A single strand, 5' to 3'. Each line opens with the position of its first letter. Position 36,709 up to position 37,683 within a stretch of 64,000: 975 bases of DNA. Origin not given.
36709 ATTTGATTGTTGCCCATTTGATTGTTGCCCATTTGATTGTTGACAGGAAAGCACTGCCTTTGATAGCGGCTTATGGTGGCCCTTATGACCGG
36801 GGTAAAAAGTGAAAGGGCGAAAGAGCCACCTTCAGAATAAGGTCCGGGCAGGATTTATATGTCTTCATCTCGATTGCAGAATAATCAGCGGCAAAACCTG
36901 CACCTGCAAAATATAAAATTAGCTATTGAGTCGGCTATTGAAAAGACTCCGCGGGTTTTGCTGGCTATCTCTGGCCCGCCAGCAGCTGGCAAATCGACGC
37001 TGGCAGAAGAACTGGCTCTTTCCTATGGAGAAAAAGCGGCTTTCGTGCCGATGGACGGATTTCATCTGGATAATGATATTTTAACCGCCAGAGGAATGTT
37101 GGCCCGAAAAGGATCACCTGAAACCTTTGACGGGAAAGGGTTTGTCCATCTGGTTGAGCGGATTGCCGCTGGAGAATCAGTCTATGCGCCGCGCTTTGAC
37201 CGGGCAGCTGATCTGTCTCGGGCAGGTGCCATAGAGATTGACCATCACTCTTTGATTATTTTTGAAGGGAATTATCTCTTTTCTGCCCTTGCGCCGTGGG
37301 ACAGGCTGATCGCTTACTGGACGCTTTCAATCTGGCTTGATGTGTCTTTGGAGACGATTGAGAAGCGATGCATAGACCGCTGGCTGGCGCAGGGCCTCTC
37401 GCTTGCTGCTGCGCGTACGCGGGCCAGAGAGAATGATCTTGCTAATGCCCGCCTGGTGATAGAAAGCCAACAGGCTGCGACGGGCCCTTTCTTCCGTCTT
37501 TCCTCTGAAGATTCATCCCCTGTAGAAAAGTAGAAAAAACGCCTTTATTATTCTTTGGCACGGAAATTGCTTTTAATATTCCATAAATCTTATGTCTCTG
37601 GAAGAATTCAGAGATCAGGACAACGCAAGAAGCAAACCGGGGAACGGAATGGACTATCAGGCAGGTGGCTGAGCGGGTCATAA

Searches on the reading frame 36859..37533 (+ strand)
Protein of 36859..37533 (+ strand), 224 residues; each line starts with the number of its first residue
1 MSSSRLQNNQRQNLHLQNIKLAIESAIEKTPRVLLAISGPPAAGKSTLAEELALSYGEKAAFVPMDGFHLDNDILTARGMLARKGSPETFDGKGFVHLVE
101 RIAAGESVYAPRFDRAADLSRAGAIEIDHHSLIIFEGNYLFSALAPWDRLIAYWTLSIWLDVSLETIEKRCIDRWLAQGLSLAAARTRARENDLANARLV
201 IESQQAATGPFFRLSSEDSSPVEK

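Call 3: search_protein_families(library=pfam, proteins=[window:36859-37533:+], max_evalue=1)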
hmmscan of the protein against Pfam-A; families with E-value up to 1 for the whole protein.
window:36859-37533:+ (224 aa): 16 families
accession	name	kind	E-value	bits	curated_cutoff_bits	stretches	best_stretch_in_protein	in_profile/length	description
PF13191.12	AAA_16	-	0.00028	21.8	32.6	1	17-70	10-63/167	AAA ATPase domain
PF20720.3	nSTAND3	-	0.00038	20.6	27.2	1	34-65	19-51/155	Novel STAND NTPase 3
PF13238.12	AAA_18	-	0.0014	19.6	29.4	1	36-87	2-44/128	AAA domain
PF13671.12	AAA_33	-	0.0059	17.3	27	1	34-77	1-35/143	AAA domain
PF13521.12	AAA_28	-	0.028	15.1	27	1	36-58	3-25/164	AAA domain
PF03215.21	Rad17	-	0.028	14.8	23.8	1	17-59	29-72/186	Rad17 P-loop domain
PF13401.12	AAA_22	-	0.076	13.8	27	1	34-64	7-38/130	AAA domain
PF00485.24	PRK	-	0.076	13.3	22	1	35-166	2-141/196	Phosphoribulokinase / Uridine kinase family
PF02224.24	Cytidylate_kin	-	0.085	13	26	1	36-56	2-22/211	Cytidylate kinase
PF00004.35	AAA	-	0.096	13.6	21.2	1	37-75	3-39/131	ATPase family associated with various cellular activities (AAA)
PF13207.12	AAA_17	-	0.13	12.9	27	1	39-57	2-20/136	AAA domain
PF13481.12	AAA_25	-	0.17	11.9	27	1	34-57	35-58/195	AAA domain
PF05496.18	RuvB_N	-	0.19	11.9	27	1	6-57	6-58/159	Holliday junction DNA helicase RuvB P-loop domain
PF08433.16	KTI12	-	0.19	11.7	22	1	34-55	3-24/271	Chromatin associated protein KTI12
PF13173.12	AAA_14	-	0.22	11.9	27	1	34-72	4-44/129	AAA domain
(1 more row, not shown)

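Call 4: search_protein_families(library=ncbifam, proteins=[window:36859-37533:+], max_evalue=1)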
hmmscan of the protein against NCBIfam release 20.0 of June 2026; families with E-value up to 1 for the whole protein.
window:36859-37533:+ (224 aa): 25 families
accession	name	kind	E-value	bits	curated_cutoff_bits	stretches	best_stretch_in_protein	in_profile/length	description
NF006746.0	PRK09270.1-5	subfamily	8.8e-61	204.5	250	1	17-207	6-201/210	nucleoside/nucleotide kinase family protein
NF006744.0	PRK09270.1-3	equivalog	1e-53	181.9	281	1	25-207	15-204/213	nucleoside/nucleotide kinase family protein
NF006743.0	PRK09270.1-2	equivalog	2.3e-48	164.1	227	1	8-207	4-208/217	nucleoside/nucleotide kinase family protein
NF006742.0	PRK09270.1-1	equivalog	7.6e-23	81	402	1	9-206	19-220/237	nucleoside/nucleotide kinase family protein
NF006745.0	PRK09270.1-4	equivalog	2.3e-17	62.7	228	1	26-204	36-226/246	nucleoside/nucleotide kinase family protein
TIGR00554.2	panK_bact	equivalog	1.9e-14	53.7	235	1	7-176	58-239/310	type I pantothenate kinase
NF004018.0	PRK05480.1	equivalog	3.3e-09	36.5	180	1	30-174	4-146/210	uridine kinase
TIGR00235.1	udk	equivalog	3.1e-07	30.2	220.3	1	30-180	4-153/207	uridine kinase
NF005807.0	PRK07667.1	equivalog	0.00024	20.7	221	1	28-170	13-155/193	kinase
TIGR02173.1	cyt_kin_arch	equivalog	0.00083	19.4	102.1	1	34-58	2-26/169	(d)CMP kinase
NF005115.0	PRK06547.1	equivalog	0.00095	18.6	173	1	25-68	9-50/172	hypothetical protein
NF005655.0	PRK07429.1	subfamily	0.0048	16.1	236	1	32-163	8-134/326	phosphoribulokinase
NF010335.0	PRK13764.1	equivalog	0.023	13.2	340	1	35-61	267-292/613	ATPase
TIGR01842.1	type_I_sec_PrtD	subfamily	0.036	12.6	510.15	1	10-71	328-383/544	type I secretion system permease/ATPase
TIGR00017.1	cmk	equivalog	0.037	13.7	135.55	1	34-54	4-24/217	(d)CMP kinase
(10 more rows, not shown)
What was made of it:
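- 36859..37533 (+): Neighbour, not part of the system: nucleoside/nucleotide kinase family protein (PRK09270 type). NCBIfam NF006746 matches at E 9e-61 (call 4).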
